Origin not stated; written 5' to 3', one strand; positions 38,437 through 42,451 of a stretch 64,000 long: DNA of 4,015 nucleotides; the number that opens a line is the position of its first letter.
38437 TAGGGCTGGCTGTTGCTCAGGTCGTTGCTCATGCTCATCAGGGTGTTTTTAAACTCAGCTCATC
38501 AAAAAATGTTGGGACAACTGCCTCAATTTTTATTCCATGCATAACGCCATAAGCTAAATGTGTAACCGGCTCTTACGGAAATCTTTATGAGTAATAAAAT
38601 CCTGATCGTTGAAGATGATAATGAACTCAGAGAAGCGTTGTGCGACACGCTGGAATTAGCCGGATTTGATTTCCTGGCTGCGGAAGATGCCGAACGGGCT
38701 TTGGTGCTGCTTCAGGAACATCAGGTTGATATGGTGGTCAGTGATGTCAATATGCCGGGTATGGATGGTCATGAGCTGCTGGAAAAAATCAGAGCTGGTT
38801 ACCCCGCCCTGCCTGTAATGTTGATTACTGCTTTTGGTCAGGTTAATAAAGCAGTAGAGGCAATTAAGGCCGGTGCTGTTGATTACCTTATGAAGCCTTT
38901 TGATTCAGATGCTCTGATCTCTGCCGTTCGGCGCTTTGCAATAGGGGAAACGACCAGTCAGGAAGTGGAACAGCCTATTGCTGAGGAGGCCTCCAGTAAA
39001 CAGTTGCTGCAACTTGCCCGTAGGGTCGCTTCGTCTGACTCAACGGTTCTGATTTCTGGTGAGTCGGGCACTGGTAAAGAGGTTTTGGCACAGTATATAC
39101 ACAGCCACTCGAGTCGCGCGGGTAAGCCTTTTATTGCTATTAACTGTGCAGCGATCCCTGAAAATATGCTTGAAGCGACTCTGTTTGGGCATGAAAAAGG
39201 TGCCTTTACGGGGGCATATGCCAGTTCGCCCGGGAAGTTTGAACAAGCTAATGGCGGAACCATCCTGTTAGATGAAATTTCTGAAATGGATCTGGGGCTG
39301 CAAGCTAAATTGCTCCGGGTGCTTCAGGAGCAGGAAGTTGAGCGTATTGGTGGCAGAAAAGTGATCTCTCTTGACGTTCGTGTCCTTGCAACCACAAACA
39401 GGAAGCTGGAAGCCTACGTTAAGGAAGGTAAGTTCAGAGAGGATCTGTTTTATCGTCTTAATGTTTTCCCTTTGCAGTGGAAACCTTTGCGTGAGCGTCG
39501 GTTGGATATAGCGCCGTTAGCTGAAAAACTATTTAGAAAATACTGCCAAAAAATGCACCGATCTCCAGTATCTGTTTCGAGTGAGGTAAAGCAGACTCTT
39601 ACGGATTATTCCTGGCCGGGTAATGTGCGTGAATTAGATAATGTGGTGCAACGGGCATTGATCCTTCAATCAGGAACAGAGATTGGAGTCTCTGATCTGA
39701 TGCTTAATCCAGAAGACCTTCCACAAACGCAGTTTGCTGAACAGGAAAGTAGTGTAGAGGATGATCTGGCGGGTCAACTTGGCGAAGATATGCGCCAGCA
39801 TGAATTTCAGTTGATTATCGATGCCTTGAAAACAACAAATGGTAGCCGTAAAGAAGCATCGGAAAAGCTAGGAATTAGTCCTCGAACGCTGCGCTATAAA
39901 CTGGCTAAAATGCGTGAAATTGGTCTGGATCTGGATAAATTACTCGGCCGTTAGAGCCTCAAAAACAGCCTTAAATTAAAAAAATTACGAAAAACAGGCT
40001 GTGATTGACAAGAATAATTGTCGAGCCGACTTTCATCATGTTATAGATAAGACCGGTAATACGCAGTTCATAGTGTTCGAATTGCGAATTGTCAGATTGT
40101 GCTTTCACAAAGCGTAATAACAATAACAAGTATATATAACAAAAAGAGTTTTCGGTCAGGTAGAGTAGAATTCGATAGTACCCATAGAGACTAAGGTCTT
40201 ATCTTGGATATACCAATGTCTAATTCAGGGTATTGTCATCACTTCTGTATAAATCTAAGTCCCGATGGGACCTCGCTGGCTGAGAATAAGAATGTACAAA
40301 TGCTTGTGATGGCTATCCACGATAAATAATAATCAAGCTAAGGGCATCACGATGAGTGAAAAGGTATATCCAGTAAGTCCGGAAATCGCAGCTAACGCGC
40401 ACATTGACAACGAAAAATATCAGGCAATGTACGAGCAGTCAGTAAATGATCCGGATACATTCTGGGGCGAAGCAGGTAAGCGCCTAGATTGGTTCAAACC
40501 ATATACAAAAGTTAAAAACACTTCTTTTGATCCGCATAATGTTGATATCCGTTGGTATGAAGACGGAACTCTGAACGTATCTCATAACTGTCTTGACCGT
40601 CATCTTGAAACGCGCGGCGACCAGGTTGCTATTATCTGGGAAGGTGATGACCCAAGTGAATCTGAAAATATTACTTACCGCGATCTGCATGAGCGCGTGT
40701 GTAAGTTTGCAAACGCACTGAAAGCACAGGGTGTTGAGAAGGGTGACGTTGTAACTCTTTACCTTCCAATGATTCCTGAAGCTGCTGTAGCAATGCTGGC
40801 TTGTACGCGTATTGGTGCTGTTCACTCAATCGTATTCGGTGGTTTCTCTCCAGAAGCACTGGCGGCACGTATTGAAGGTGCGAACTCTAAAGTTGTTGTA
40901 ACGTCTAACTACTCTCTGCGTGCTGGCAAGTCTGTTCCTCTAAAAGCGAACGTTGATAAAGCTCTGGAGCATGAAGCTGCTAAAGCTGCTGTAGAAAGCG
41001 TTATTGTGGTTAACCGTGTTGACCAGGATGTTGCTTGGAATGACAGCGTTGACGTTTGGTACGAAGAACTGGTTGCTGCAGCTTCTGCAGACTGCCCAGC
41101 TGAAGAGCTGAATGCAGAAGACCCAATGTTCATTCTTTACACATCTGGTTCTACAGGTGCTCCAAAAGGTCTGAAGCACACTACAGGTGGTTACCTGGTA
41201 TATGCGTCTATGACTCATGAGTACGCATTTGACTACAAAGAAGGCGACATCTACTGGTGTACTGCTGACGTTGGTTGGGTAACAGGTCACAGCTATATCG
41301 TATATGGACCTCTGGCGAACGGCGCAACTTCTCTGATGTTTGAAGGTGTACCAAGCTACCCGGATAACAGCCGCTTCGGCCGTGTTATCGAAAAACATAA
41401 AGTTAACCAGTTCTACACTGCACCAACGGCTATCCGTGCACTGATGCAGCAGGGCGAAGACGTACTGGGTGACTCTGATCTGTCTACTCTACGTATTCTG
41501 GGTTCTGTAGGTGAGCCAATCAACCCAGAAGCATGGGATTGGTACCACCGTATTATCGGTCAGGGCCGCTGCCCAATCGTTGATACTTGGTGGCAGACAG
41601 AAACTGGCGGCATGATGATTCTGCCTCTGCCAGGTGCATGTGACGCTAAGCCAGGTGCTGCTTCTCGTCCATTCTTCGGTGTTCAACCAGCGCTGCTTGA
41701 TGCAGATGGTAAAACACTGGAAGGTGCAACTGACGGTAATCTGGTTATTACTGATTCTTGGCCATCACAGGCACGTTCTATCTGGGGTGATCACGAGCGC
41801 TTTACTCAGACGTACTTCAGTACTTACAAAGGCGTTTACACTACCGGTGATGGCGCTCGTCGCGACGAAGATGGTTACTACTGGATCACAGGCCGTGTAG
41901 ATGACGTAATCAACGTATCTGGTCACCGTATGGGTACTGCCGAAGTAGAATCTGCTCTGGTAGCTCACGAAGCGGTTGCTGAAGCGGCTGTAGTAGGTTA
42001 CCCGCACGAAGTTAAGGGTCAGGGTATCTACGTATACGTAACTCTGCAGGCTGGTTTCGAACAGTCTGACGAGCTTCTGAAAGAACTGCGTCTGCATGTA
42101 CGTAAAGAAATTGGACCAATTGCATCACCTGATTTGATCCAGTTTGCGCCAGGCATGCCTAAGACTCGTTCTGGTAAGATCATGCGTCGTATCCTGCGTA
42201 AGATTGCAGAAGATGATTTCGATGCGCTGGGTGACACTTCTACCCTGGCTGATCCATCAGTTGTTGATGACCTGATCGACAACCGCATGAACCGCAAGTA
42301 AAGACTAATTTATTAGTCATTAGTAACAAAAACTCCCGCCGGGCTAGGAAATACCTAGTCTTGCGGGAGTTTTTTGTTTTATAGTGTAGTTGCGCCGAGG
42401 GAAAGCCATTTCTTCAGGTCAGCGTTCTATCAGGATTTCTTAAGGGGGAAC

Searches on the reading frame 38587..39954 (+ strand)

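Call 4: search_protein_families(library=pfam, proteins=[window:38587-39954:+], max_evalue=0.01)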
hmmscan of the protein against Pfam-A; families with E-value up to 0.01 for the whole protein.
window:38587-39954:+ (455 aa): 19 families
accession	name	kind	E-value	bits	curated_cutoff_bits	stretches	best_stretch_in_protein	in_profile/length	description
PF00158.32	Sigma54_activat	-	2.3e-70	236.1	20.2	1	132-296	3-167/168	Sigma-54 interaction domain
PF00072.30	Response_reg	-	1.4e-31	109.4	30.2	1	5-115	1-111/111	Response regulator receiver domain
PF25601.1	AAA_lid_14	-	4.6e-22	78.1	27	1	302-375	1-74/87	AAA+ ATPase lid domain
PF14532.12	Sigma54_activ_2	-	9.4e-18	65.2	25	1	142-297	12-134/138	Sigma-54 interaction domain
PF02954.25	HTH_8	-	1.7e-13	50.5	22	1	403-441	3-41/42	Bacterial regulatory protein, Fis family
PF07728.20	AAA_5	-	7.7e-07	29.6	22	1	154-273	2-124/139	AAA domain (dynein-related subfamily)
PF07724.20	AAA_2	-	1.1e-06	29.2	27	1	152-279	4-132/166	AAA domain (Cdc48 subfamily)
PF06490.17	FleQ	-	1.3e-06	29.1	22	1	4-115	1-104/108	Flagellar regulatory protein FleQ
PF13556.12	HTH_30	-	4.6e-06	26.8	27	1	417-451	11-46/59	PucR C-terminal helix-turn-helix domain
PF13191.12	AAA_16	-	1.4e-05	26.1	32.6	1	137-190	9-63/167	AAA ATPase domain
PF00493.29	MCM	-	3e-05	23.7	23.3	1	149-286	55-187/224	MCM P-loop domain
PF13245.12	AAA_19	-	0.00035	21.2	25.1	1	146-250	6-118/134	AAA domain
PF00004.35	AAA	-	0.0006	20.7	21.2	1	154-273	1-111/131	ATPase family associated with various cellular activities (AAA)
PF13518.12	HTH_28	-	0.0016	18.9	25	1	410-448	5-42/52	Helix-turn-helix domain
PF00376.29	MerR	-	0.0017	18.6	28.2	1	422-437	3-18/38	MerR family regulatory protein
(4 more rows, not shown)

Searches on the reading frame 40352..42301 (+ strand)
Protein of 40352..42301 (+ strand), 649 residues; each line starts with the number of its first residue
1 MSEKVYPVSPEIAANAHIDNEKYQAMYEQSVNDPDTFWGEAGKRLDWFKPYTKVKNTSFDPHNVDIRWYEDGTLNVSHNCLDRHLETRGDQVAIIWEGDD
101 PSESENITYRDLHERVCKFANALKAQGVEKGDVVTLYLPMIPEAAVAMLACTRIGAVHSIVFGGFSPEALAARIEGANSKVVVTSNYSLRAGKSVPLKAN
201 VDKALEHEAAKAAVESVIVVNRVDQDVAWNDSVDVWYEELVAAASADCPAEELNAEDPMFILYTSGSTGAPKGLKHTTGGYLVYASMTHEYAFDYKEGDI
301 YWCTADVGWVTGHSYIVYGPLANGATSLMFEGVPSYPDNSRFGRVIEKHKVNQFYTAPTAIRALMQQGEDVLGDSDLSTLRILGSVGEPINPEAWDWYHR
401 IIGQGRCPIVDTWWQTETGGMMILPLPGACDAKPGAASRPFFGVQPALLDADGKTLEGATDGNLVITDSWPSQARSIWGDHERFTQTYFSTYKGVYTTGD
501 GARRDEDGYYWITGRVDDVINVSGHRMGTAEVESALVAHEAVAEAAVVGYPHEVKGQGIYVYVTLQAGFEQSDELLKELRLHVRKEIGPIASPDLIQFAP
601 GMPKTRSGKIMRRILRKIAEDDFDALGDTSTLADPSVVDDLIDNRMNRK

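Call 4: search_protein_families(library=pfam, proteins=[window:40352-42301:+], max_evalue=0.01)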
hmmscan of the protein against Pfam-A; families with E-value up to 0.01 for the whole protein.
window:40352-42301:+ (649 aa): 3 families
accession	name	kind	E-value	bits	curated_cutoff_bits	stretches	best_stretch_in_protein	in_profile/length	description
PF00501.34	AMP-binding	-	1.4e-83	281.3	29.9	1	82-467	2-375/384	AMP-binding enzyme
PF13193.12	AMP-binding_C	-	2.7e-25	89.5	24.5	1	531-609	1-76/76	AMP-binding enzyme C-terminal domain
PF16177.11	ACAS_N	-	1.2e-23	83.1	27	1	23-80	1-55/55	Acetyl-coenzyme A synthetase N-terminus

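Call 33: list_cluster_members(proteins=[window:40352-42301:+, window:36002-37444:+, window:21300-23066:+, window:26119-27903:+, window:27965-29095:+, window:29125-30219:+, window:30216-31367:+, window:33295-33915:+, window:33925-34860:+, window:34860-35891:+])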
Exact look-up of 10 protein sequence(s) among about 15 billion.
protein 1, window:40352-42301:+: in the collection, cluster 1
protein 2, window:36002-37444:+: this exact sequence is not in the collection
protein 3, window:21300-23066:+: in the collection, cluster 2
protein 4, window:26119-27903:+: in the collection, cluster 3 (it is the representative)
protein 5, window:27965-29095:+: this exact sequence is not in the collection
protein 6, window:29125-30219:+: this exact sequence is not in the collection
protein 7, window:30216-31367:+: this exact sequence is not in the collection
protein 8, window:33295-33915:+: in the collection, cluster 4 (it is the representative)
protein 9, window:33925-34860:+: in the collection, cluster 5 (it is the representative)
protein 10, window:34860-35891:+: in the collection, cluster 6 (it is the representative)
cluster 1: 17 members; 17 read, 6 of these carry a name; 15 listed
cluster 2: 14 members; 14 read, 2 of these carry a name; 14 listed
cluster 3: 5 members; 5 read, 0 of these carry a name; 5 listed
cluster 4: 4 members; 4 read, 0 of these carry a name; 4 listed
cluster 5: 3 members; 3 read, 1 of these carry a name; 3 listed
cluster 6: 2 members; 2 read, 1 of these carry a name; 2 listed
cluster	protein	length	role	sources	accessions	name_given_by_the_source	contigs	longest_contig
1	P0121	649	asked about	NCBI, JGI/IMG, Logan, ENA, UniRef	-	-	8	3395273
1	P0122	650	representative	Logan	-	-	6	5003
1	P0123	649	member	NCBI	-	-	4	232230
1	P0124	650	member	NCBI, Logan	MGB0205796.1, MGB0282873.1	MAG: acetate--CoA ligase [Neptuniibacter sp.]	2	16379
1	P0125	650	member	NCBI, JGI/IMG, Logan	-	acetyl-CoA synthetase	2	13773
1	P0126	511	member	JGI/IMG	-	acetyl-CoA synthetase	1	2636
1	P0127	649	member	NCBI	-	-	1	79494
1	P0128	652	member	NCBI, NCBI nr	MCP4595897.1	MAG: acetate--CoA ligase [Neptuniibacter sp.] | acetate--CoA ligase [Neptuniibacter sp.]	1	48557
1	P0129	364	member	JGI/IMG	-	acetyl-CoA synthetase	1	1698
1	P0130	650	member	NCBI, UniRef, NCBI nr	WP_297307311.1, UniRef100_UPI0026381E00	acetate--CoA ligase [Neptuniibacter sp.] | acetate--CoA ligase n=1 Tax=Neptuniibacter sp. TaxID=1962643 RepID=UPI0026381E00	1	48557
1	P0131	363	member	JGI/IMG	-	-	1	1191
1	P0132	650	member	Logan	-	-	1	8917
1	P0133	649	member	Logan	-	-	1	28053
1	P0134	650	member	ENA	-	-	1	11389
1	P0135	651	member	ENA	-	-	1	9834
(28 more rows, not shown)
